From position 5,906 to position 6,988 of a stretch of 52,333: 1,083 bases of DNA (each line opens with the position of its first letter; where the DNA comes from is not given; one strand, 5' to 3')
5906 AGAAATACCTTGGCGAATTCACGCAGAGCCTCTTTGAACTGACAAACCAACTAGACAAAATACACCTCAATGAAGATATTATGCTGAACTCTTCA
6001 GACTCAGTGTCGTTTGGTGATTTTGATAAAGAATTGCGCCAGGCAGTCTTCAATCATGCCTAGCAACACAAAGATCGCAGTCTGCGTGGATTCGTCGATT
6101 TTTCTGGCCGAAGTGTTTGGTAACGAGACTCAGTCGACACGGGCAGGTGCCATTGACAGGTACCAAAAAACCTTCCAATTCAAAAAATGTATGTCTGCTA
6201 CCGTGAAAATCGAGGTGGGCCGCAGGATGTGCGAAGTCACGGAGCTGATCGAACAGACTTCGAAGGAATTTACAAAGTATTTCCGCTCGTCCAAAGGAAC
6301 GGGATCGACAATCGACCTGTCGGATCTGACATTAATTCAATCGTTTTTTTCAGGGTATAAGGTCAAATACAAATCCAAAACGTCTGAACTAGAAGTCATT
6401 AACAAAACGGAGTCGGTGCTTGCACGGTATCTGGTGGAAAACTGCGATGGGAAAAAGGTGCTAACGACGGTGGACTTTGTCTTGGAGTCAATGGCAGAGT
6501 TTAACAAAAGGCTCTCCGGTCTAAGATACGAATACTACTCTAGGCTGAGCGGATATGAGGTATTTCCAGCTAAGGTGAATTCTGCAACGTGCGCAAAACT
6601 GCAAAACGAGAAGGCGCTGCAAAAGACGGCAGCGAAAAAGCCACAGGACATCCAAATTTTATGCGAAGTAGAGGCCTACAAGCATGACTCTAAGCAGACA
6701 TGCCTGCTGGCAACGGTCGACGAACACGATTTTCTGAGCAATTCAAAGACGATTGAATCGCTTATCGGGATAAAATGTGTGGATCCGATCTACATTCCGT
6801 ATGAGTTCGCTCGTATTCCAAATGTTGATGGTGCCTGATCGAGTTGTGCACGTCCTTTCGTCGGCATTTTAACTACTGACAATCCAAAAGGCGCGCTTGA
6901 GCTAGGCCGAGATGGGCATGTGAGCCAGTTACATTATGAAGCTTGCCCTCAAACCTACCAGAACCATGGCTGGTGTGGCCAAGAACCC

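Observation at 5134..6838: Low-GC two-gene island: a 309-aa helical protein translationally coupled to a split PIN-like nuclease (best candidate for an undescribed toxin/defence module)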

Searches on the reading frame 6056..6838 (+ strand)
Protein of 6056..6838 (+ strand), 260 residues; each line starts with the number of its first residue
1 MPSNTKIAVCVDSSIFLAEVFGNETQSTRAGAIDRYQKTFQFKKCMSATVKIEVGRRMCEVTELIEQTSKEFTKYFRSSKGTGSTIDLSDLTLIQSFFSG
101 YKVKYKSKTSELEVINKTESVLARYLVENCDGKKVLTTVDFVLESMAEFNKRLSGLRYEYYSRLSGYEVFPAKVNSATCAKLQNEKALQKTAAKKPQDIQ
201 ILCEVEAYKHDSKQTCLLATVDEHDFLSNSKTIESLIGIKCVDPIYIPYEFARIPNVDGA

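Call 4: search_protein_families(library=pfam, proteins=[window:6056-6838:+], max_evalue=1)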
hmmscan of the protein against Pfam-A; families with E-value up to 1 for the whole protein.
window:6056-6838:+ (260 aa): 0 families

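Call 5: search_protein_families(library=padloc, proteins=[window:6056-6838:+], max_evalue=1)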
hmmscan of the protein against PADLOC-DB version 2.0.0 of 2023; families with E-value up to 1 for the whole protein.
window:6056-6838:+ (260 aa): 0 families

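Call 6: search_protein_families(library=ncbifam, proteins=[window:6056-6838:+], max_evalue=1)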
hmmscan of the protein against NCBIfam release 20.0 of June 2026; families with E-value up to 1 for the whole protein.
window:6056-6838:+ (260 aa): 1 family
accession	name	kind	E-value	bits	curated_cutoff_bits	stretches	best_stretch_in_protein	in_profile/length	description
NF011522.0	PRK14961.1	equivalog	0.018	13.9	562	1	78-203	207-330/363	DNA polymerase III subunits gamma and tau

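Call 7: search_protein_families(library=phrogs, proteins=[window:6056-6838:+], max_evalue=1)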
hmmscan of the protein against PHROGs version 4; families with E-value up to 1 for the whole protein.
window:6056-6838:+ (260 aa): 4 families
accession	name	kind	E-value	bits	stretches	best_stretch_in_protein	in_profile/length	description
phrog_18165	-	unknown function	0.044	14.3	1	61-147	89-173/183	-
phrog_24623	-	unknown function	0.11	13.8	0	77-118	54-95/99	-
phrog_9756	-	unknown function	0.18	13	0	95-117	28-50/51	-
phrog_20505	-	unknown function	0.19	13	0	99-145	16-63/95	-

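Call 8: search_solved_structures(query=window:6056-6838:+, max_evalue=10)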
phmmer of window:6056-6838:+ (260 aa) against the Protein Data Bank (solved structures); distinct sequences matched with E-value up to 10: 1.
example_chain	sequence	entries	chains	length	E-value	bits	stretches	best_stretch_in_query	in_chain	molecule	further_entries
1gzd_A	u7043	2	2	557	0.45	13.1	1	97-199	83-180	GLUCOSE-6-PHOSPHATE ISOMERASE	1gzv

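Call 9: find_homologous_proteins(query=window:6056-6838:+, max_evalue=0.01)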
Query window:6056-6838:+ (260 aa): 41 proteins with E <= 0.01 among 327 candidates.
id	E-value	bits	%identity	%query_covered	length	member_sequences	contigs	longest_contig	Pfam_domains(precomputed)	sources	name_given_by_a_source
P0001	6.2e-166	567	100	100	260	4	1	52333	-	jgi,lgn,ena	-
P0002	5.5e-134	463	84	100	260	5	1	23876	-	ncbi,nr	ncbi:MAG: hypothetical protein F4140_07380 [Cenarchaeum sp. SB0675_bin_21]|nr:hypothetical protein [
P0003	6.1e-134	463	85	100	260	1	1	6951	-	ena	-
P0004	2.2e-121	422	76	98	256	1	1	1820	-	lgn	-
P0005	4.7e-121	421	75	100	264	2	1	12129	-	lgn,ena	-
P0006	5.8e-120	417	76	100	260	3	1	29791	-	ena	-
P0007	1.3e-117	409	75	98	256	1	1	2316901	-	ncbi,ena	-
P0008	6.8e-114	397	74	98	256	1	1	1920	-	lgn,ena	-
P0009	1.1e-113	397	75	99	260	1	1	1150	-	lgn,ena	-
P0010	2.8e-112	392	73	99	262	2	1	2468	-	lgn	-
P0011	1.2e-110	387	71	98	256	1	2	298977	-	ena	-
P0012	9.3e-109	380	71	98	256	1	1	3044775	-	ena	-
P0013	2.9e-108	379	71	98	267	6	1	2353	-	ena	-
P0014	2.5e-107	376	70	98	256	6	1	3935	-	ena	-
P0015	1.8e-106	373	71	100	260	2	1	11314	-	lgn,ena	-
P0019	5.3e-96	339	65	97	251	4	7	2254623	-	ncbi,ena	-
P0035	7.5e-56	207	47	86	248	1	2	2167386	-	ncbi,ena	-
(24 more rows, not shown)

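Call 15: find_encoding_contigs(protein=P0007, flank=10000, max_places=3)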
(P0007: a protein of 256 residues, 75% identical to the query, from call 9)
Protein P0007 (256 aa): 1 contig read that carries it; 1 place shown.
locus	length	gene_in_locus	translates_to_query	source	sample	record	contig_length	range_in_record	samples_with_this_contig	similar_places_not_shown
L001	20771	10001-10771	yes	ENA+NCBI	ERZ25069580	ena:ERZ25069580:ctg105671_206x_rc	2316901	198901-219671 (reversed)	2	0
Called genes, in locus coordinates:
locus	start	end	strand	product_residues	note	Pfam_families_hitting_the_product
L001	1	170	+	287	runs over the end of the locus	PF26630:DUF8203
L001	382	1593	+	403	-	-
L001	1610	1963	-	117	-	PF01555:N6_N4_Mtase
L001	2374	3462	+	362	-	PF13005:zf-IS66 (faint), PF03050:DDE_Tnp_IS66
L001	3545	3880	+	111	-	PF03050:DDE_Tnp_IS66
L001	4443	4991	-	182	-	PF08937:ThsB_TIR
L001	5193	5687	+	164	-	-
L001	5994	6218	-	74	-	PF13358:DDE_3 (weak)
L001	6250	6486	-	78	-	PF13358:DDE_3 (weak)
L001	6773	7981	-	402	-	PF01609:DDE_Tnp_1 (weak)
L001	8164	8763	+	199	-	PF08937:ThsB_TIR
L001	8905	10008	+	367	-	-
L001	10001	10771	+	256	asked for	-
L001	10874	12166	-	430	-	-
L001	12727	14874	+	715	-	PF00413:Peptidase_M10 (weak)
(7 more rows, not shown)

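Call 16: find_encoding_contigs(protein=P0035, flank=10000, max_places=3)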
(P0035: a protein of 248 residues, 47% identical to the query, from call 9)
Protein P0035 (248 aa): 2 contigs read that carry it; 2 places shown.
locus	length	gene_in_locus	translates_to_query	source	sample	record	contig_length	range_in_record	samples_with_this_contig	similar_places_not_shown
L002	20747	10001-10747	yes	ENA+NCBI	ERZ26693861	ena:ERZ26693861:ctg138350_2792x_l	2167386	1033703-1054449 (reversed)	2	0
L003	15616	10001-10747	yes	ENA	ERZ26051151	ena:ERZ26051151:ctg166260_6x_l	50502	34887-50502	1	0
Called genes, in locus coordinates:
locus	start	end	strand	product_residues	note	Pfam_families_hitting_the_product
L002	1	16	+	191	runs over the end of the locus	PF04896:AmoC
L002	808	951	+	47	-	PF13592:HTH_33 (weak)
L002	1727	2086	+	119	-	-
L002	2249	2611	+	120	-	-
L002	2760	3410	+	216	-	PF12942:Archaeal_AmoA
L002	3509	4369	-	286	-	PF02086:MethyltransfD12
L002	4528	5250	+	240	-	-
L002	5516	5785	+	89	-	PF15919:HicB_lk_antitox (weak)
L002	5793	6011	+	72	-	-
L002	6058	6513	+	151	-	-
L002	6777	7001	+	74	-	-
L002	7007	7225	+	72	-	-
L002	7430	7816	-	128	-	-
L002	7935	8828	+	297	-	-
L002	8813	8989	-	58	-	-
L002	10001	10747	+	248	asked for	-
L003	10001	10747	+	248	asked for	-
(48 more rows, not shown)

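Call 18: find_encoding_contigs(protein=P0012, flank=10000, max_places=2)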
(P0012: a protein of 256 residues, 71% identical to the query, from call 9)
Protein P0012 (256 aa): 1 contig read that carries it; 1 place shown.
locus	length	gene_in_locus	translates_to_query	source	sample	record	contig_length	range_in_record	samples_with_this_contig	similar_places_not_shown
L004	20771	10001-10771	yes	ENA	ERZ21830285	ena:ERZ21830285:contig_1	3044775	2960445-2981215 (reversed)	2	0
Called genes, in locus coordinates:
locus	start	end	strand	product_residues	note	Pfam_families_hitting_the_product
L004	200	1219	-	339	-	PF00591:Glycos_transf_3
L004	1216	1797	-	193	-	PF00117:GATase, PF07722:Peptidase_C26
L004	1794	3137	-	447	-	PF04715:, PF00425:Chorismate_bind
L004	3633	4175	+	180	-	-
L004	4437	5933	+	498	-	PF13359:DDE_Tnp_4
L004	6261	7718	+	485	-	PF04851:ResIII (weak), PF09848:SLFN-g3_helicase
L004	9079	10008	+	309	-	-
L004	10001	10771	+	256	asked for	-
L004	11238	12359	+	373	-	PF01548:DEDD_Tnp_IS110, PF02371:Transposase_20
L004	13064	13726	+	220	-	PF07685:GATase_3, PF13507:GATase_5, PF00117:GATase (weak), PF01965:DJ-1_PfpI (weak)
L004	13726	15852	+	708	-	PF18072:FGAR-AT_linker, PF00586:AIRS, PF02769:AIRS_C, PF00586:AIRS, PF02769:AIRS_C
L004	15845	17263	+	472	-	PF13230:GATase_4 (weak), PF13522:GATase_6, PF13537:GATase_7, PF00156:Pribosyltran (weak)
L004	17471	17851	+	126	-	-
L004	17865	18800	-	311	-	PF00005:ABC_tran, PF13304:AAA_21, PF08352:oligo_HPY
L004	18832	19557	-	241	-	PF09490:CbtA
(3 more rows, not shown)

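Call 19: find_encoding_contigs(protein=P0019, flank=10000, max_places=3)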
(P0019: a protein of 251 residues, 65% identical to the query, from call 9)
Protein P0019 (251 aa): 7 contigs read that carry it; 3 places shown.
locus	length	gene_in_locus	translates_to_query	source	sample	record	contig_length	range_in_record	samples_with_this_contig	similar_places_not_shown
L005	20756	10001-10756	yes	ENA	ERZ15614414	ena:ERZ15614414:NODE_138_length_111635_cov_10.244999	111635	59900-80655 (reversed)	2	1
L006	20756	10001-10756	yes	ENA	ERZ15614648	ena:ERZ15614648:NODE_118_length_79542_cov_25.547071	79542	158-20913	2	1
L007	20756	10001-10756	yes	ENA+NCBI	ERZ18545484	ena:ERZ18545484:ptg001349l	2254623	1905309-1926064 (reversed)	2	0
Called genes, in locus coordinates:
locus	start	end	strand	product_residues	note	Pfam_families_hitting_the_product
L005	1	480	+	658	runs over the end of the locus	-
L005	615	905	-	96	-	-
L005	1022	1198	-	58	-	-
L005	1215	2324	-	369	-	PF03193:RsgA_GTPase (faint), PF00350:Dynamin_N (faint), PF01926:MMR_HSR1, PF02421:FeoB_N, PF16897:MMR_HSR1_Xtn, PF02824:TGS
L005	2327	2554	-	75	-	-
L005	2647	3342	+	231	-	PF00702:Hydrolase (weak), PF05116:S6PP (faint), PF08282:Hydrolase_3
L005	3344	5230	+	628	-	PF03485:Arg_tRNA_synt_N, PF00750:tRNA-synt_1d, PF05746:DALR_1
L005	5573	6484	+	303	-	PF00589:Phage_integrase (faint)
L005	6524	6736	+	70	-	-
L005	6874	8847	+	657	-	PF13175:AAA_15, PF13304:AAA_21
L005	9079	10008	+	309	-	-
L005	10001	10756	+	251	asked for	-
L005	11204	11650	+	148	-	-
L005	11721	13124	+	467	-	PF12706:Lactamase_B_2, PF00753:Lactamase_B (faint)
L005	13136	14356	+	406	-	PF20464:MmeI_N (faint), PF20465:MmeI_hel (weak)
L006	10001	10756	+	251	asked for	-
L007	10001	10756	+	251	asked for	-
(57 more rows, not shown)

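Call 20: predict_structure(alignment_id=A1)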
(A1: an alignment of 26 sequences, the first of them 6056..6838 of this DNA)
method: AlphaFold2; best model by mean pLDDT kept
length: 260 residues; sequences in the alignment: 26
mean_pLDDT: 89.0   pTM: 0.83
mean pLDDT of the five models: 89.0, 88.3, 88.2, 88.2, 86.9
residues with pLDDT >= 90: 190; 70-90: 52; 50-70: 11; < 50: 7
segments of 3 or more residues with pLDDT < 50: 1-3, 257-260
pLDDT, mean of each block of 10 residues (from residue 1): 69 92 69 88 94 94 94 94 89 95 87 90 91 86 93 93 94 88 95 94 95 93 93 96 92 55
secondary structure, 60 per line:
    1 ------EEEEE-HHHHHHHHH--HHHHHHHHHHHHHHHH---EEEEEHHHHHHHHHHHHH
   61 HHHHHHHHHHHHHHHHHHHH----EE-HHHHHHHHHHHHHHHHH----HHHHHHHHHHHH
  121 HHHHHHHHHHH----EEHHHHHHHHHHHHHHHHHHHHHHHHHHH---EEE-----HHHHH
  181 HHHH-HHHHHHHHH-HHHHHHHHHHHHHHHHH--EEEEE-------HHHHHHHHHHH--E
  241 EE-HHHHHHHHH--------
elements in order: E7-11 H13-21 H24-39 E43-47 H48-80 H88-104 H109-131 H138-164 E168-170 H176-184 H186-194 H196-212 E215-219 H227-237 E240-242 H244-252

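Call 24: search_protein_representatives(alignment_id=A1)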
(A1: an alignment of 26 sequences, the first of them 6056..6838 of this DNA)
Query: 26 sequences, 254 profile positions. Proteins with E-value up to 0.001 (for the whole library): 52; up to 1e-10: 26; up to 1e-30: 11. The best 52 are listed.
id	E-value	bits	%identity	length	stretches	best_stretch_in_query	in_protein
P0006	3.2e-132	455.8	-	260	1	1-253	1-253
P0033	9.2e-119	411.8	-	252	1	1-251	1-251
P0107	4.9e-79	281.6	-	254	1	3-252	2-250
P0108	2.9e-71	256.1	-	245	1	6-253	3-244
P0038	2.8e-67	243.1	-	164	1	9-170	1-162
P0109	2.9e-61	223.4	-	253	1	3-251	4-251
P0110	1.5e-55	204.6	-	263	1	7-251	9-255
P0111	1.6e-53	198.0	-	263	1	8-250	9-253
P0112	7.4e-38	146.7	-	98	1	118-214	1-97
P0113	5.1e-34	134.1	-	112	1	145-251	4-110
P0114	3.8e-32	128.0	-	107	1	58-164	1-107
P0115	2.0e-28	115.8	-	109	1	28-125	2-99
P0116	4.2e-28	114.7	-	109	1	118-199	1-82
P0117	3.8e-25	105.0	-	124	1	143-250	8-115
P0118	1.6e-20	89.9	-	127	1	7-126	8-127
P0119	1.2e-19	87.0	-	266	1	6-249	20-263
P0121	1.6e-17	80.0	-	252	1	8-249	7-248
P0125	1.6e-14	70.3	-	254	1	12-251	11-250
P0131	1.7e-10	57.0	-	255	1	11-247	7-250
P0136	2.5e-08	49.9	-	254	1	11-249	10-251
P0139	8.6e-08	48.2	-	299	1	10-251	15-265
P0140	1.4e-07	47.4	-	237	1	13-247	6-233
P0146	8.0e-06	41.7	-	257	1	11-246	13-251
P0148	2.8e-05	39.9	-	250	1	6-246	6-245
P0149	4.6e-05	39.2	-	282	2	7-246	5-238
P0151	1.4e-04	37.7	-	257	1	11-246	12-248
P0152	2.1e-04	37.0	-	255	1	11-247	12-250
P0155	5.7e-04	35.7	-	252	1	6-246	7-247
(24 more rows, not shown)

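Call 25: fold_search(model_id=the predicted structure, library=pdb)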
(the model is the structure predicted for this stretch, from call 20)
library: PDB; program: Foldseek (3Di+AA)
matches with E <= 10: 387; with E <= 0.001: 0
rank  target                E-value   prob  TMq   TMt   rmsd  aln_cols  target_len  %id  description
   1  3zvk_B                5.0e-02  0.98  0.33  0.57   6.1       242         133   11  Crystal structure of VapBC2 from Rickettsia felis bound to a DNA fragment from their promoter (released 2011-12-14)
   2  3zvk_C                9.1e-02  0.97  0.33  0.58   6.2       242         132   11  Crystal structure of VapBC2 from Rickettsia felis bound to a DNA fragment from their promoter (released 2011-12-14)
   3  5ecw_A                1.0e-01  0.96  0.33  0.57   6.3       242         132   10  Structure of the Shigella flexneri VapC mutant D7A (released 2016-02-17)
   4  5ed0_A                1.1e-01  0.92  0.31  0.54   6.8       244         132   10  Structure of the Shigella flexneri VapC mutant D7N (released 2016-02-17)
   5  8kda_B                1.6e-01  0.30  0.25  0.33  20.9       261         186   15  Cryo-EM structure of Hydrogenobacter thermophilus minimal protein-only RNase P (HARP) in complex with pre-tRNAs (released 2024-08-14)
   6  6nkl_A                2.2e-01  0.80  0.30  0.51   8.2       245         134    9  2.2 A resolution structure of VapBC-1 from nontypeable Haemophilus influenzae (released 2019-04-10)
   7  5ecd_A                2.9e-01  0.80  0.31  0.53   6.6       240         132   10  Structure of the Shigella flexneri VapC mutant D98N crystal form 1 (released 2016-02-17)
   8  6sd6_D                3.8e-01  0.75  0.31  0.56   7.7       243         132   11  Structure of VapBC from Shigella sonnei (released 2020-08-26)
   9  6k8v_A                4.3e-01  0.05  0.15  0.10  20.2       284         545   10  Crystal structure of N-domain of baterial malonyl-CoA reductase (released 2020-03-18)
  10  6ifc_A                4.8e-01  0.91  0.38  0.69   6.2       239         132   10  Crystal structure of VapBC from Salmonella typhimurium (released 2020-01-29)
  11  3tnd_A                5.0e-01  0.44  0.27  0.47  10.1       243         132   10  Crystal structure of Shigella flexneri VapBC toxin-antitoxin complex (released 2011-11-02)
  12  5k8j_B                5.3e-01  0.80  0.33  0.61   7.0       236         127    7  Structure of Caulobacter crescentus VapBC1 (apo form) (released 2016-12-28)
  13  7s0z_A                5.3e-01  0.13  0.22  0.13  17.1       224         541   10  Structures of TcdB in complex with R-Ras (released 2021-09-08)
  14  5ecw_B                6.0e-01  0.54  0.27  0.51   7.6       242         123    9  Structure of the Shigella flexneri VapC mutant D7A (released 2016-02-17)
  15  7pq2_BBB              6.0e-01  0.06  0.19  0.18  20.9       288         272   11  Crystal Structure of the Ring Nuclease 0811 from Sulfolobus islandicus (Sis0811) in its apo form (released 2021-11-24)
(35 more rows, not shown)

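Call 27: search_protein_families(library=pfam, alignment_id=A3, max_evalue=1)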
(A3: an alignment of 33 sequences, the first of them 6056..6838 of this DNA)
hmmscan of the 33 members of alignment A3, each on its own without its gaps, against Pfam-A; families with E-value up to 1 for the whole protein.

A. member 1, window:6056-6838:+ (260 aa): 0 families

B. families by the number of members that match (of 33 scanned): 45 families (the first 25 are shown)
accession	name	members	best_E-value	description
PF16289.11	PIN_12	9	0.00057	PIN domain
PF13470.12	PIN_3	3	0.0023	PIN domain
PF01850.27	PIN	2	0.0012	PIN domain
PF13638.12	PIN_4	2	0.0051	PIN domain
PF18330.7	Lig_C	2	0.037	Ligase Pab1020 C-terminal region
PF11101.13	DUF2884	1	0.0026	Protein of unknown function (DUF2884)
PF16903.12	Capsid_N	1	0.0037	Major capsid protein N-terminus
PF14682.11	SPOB_ab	1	0.0055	Sporulation initiation phospho-transferase B, C-terminal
PF04990.17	RNA_pol_Rpb1_7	1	0.014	RNA polymerase Rpb1, domain 7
PF18771.7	APOBEC3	1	0.017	APOBEC3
PF06288.18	DUF1040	1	0.024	Protein of unknown function (DUF1040)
PF07431.17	DUF1512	1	0.024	Protein of unknown function (DUF1512) N-terminal domain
PF18772.7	APOBEC2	1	0.025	APOBEC2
PF13292.11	DXP_synthase_N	1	0.04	1-deoxy-D-xylulose-5-phosphate synthase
PF06363.16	Picorna_P3A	1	0.042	Picornaviridae P3A protein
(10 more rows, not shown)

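Call 28: search_solved_structures(query=A3, max_evalue=10, show_alignments=2)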
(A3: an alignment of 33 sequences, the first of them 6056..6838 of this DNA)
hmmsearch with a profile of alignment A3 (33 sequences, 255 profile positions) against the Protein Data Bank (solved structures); distinct sequences matched with E-value up to 10: 5.
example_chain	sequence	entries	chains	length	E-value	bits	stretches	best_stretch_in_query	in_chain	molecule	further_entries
7ls1_c2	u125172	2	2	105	0.27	14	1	54-127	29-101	60S ribosomal protein L36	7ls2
7d2w_A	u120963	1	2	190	0.29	13.9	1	120-174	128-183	PRESAN domain-containing protein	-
6swa_g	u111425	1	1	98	0.37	13.6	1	53-126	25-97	60S ribosomal protein L36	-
3lg7_A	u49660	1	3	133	0.54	13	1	58-115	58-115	4E10_S0_1EZ3A_002_C (T246)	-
8qyd_A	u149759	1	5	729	3.3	10.4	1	47-124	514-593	Anti-phage defense ZorAB system ZorA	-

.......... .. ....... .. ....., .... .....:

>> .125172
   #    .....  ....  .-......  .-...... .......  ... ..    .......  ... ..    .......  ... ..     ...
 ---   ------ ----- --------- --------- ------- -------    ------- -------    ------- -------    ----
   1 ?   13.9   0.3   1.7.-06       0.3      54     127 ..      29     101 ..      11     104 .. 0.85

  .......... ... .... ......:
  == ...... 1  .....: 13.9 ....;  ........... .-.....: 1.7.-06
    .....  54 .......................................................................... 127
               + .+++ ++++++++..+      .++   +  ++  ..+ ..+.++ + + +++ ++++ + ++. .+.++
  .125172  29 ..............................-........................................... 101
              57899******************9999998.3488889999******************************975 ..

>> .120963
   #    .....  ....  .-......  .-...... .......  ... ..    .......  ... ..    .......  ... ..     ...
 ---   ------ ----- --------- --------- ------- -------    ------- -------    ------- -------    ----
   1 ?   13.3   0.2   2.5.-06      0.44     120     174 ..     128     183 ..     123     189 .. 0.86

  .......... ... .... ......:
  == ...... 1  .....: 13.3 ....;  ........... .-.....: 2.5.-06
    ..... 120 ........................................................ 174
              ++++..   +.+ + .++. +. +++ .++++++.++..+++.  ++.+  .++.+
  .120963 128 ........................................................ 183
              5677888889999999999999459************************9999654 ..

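Call 30: find_encoding_contigs(protein=P0131, flank=6000, max_places=3)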
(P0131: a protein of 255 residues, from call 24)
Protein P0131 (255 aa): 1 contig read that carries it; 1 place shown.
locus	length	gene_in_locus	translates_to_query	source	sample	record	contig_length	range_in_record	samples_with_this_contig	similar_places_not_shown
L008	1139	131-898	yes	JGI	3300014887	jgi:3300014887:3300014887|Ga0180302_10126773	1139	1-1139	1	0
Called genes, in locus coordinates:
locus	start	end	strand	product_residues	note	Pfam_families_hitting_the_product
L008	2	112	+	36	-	?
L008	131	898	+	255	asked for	-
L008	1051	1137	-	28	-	?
